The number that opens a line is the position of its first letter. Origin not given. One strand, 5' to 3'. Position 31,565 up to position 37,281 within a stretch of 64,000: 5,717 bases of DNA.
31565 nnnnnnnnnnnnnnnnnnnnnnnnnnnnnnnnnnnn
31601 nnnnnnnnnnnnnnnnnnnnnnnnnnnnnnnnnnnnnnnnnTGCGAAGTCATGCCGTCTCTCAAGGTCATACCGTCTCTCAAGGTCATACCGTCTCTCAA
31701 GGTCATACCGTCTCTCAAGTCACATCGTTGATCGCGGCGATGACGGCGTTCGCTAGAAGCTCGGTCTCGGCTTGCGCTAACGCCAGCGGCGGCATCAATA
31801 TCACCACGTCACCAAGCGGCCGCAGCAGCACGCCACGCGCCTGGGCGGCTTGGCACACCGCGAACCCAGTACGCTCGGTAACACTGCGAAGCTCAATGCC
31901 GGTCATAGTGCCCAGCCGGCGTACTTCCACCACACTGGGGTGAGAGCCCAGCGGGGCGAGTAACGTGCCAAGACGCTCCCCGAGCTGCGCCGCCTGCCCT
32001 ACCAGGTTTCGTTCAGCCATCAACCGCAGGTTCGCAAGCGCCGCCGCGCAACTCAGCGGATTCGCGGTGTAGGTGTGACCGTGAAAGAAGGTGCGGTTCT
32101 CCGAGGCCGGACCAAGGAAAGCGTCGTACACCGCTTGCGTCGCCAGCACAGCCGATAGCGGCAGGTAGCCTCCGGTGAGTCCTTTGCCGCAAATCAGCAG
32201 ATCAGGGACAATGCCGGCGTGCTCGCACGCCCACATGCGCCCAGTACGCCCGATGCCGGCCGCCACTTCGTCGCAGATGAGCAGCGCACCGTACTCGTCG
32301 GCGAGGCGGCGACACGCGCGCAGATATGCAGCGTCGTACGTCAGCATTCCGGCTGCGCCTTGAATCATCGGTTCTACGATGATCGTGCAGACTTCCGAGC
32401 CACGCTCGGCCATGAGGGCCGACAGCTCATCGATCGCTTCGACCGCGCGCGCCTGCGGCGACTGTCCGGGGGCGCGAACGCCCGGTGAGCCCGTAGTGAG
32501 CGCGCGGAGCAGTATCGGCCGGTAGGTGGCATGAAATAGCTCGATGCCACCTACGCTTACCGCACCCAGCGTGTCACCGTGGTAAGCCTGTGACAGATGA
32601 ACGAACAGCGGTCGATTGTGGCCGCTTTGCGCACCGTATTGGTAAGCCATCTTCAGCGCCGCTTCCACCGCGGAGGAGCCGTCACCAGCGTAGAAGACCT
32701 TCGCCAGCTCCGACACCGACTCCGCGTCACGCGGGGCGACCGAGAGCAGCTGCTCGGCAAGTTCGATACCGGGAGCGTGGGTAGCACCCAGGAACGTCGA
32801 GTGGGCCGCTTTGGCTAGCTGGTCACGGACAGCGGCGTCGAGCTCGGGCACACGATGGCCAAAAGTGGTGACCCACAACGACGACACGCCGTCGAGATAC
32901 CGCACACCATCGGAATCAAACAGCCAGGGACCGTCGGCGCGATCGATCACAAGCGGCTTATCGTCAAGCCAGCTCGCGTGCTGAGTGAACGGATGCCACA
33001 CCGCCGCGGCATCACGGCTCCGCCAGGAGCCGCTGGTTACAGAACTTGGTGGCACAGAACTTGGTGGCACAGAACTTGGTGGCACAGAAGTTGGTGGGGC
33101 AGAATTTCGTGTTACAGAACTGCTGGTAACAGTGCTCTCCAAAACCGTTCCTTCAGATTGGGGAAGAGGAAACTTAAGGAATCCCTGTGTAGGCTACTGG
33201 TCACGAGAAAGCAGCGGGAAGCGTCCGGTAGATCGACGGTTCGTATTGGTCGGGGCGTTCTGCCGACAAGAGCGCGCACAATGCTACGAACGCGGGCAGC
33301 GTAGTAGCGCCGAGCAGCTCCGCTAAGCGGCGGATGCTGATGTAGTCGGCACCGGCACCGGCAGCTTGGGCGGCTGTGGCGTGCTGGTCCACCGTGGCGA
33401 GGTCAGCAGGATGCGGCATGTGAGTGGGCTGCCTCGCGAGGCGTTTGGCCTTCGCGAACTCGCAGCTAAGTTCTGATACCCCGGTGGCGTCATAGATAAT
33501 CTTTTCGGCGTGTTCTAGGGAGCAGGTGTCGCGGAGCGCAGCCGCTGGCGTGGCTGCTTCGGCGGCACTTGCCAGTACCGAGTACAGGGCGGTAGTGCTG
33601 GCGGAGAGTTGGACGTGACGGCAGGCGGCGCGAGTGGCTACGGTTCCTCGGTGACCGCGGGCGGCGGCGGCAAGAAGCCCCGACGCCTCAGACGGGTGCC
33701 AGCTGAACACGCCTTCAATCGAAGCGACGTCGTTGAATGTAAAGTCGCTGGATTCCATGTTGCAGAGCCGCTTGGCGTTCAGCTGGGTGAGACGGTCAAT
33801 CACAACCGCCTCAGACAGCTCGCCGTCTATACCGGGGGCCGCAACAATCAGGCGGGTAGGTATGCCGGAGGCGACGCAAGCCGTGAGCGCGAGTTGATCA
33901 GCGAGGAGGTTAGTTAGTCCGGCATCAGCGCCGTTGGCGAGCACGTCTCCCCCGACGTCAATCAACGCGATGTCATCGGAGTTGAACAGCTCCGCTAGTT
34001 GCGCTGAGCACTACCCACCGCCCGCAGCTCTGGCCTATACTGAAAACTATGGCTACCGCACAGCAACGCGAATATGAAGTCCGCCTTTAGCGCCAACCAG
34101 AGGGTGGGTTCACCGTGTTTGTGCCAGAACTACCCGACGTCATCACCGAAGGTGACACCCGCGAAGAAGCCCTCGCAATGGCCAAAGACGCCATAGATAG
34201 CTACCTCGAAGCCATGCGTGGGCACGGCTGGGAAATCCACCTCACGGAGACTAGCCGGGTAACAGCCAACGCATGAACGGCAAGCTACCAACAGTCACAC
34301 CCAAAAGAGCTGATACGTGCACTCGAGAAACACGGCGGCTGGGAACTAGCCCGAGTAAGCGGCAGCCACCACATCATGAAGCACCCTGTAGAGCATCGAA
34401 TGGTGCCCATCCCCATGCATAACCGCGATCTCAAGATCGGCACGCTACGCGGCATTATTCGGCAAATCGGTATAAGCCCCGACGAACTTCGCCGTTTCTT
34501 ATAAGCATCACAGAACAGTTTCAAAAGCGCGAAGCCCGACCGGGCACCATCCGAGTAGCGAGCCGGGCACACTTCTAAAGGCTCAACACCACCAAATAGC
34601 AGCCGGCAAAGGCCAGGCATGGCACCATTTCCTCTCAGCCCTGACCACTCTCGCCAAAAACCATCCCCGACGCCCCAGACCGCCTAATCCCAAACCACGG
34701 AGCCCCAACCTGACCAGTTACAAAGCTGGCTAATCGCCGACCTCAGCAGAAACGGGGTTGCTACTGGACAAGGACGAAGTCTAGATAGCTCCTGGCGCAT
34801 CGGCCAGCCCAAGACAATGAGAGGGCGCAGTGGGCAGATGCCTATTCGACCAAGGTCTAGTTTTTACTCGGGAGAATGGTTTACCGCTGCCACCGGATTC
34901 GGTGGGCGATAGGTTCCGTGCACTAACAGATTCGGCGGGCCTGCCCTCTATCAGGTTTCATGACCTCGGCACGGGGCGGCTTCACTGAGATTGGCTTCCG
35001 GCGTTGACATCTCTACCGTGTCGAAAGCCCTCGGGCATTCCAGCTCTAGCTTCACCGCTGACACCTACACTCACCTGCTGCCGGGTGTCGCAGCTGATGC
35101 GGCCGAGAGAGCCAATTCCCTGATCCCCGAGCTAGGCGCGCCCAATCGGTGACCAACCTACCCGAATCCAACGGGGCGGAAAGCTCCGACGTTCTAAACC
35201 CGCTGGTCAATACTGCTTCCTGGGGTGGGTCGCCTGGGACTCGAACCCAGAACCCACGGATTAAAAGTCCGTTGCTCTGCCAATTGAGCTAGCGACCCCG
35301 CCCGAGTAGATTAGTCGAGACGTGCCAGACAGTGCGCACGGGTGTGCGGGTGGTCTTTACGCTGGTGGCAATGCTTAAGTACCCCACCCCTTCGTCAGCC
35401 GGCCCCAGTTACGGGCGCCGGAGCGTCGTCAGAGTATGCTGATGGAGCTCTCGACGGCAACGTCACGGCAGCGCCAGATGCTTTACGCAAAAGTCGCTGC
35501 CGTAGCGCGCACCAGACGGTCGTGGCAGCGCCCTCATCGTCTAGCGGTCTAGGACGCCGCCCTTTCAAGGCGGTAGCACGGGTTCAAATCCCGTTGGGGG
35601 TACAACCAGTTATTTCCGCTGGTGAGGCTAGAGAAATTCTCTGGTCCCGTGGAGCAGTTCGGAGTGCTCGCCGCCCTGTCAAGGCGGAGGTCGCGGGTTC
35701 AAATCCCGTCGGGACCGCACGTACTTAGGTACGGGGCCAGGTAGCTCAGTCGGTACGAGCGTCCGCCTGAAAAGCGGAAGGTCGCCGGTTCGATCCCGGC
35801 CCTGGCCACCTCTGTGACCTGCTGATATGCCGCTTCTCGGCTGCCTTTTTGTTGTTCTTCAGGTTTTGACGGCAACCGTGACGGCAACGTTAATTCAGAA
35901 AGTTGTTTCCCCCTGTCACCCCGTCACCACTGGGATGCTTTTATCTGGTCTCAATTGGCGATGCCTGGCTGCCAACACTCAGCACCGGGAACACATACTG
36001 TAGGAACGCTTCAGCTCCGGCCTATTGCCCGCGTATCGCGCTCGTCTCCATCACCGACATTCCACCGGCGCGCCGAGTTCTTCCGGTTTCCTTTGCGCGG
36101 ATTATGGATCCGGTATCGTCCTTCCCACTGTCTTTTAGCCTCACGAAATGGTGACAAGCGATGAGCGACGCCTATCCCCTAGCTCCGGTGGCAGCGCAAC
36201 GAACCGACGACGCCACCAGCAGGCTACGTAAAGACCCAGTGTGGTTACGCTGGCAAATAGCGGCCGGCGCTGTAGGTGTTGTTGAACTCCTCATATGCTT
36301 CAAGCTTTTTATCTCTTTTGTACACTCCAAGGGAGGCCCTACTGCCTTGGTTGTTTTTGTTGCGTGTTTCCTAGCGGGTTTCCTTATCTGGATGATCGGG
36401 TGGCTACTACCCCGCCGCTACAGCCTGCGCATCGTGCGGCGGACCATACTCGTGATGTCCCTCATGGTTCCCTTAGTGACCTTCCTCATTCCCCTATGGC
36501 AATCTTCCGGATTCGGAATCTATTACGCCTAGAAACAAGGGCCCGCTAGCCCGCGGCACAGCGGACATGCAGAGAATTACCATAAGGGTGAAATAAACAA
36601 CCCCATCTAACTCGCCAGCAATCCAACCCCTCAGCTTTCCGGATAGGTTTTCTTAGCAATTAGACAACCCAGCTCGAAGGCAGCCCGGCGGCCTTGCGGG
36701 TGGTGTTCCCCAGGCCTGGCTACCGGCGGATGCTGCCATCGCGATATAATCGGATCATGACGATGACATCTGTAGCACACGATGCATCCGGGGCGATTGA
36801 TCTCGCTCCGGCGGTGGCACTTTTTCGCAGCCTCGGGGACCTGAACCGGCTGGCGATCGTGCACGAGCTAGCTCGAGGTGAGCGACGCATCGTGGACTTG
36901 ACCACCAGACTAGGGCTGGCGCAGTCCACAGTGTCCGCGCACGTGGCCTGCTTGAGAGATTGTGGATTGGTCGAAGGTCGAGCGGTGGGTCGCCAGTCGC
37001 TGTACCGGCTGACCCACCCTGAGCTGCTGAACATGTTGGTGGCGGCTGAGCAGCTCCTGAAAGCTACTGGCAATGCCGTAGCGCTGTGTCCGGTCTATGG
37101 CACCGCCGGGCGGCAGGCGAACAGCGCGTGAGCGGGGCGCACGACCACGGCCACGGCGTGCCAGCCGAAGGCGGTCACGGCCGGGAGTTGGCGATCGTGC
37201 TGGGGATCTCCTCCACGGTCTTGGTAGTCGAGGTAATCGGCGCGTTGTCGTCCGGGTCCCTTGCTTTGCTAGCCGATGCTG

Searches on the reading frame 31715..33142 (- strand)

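Call 18: search_protein_families(library=pfam, proteins=[window:31715-33142:-], max_evalue=0.001)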
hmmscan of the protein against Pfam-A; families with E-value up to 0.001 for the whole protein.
window:31715-33142:- (475 aa): 1 family
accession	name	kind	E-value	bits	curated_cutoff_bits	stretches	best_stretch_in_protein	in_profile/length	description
PF00202.27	Aminotran_3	-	5.9e-98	328.6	30.5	1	62-470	9-402/403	Aminotransferase class-III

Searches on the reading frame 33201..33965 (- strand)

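Call 18: search_protein_families(library=pfam, proteins=[window:33201-33965:-], max_evalue=0.001)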
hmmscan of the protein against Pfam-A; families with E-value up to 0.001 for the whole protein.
window:33201-33965:- (254 aa): 1 family
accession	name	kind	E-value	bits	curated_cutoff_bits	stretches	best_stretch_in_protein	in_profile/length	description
PF06626.17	DUF1152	-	1.5e-33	116.8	27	1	2-170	124-292/295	Protein of unknown function (DUF1152)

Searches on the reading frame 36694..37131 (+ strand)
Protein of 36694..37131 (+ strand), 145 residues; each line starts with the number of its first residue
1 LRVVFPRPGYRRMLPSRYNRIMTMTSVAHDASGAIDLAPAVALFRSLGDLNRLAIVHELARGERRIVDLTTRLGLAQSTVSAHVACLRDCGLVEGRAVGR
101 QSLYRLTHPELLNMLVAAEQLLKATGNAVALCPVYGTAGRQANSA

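Call 18: search_protein_families(library=pfam, proteins=[window:36694-37131:+], max_evalue=0.001)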
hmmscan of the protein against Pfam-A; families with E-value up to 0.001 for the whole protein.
window:36694-37131:+ (145 aa): 5 families
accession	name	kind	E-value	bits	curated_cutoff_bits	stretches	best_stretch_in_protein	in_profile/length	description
PF01022.26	HTH_5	-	3.5e-12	46.4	22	1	51-94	3-46/47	Bacterial regulatory protein, arsR family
PF25213.1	HVO_A0261_N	-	8.5e-05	22.8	35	1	51-107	12-64/86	HVO_A0261 N-terminal domain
PF12802.13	MarR_2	-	9.6e-05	22.9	27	1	53-96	8-53/61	MarR family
PF09339.16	HTH_IclR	-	0.00014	22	22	1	58-94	11-49/52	IclR helix-turn-helix domain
PF12840.13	HTH_20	-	0.00042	20.7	27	1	49-95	3-50/51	Helix-turn-helix domain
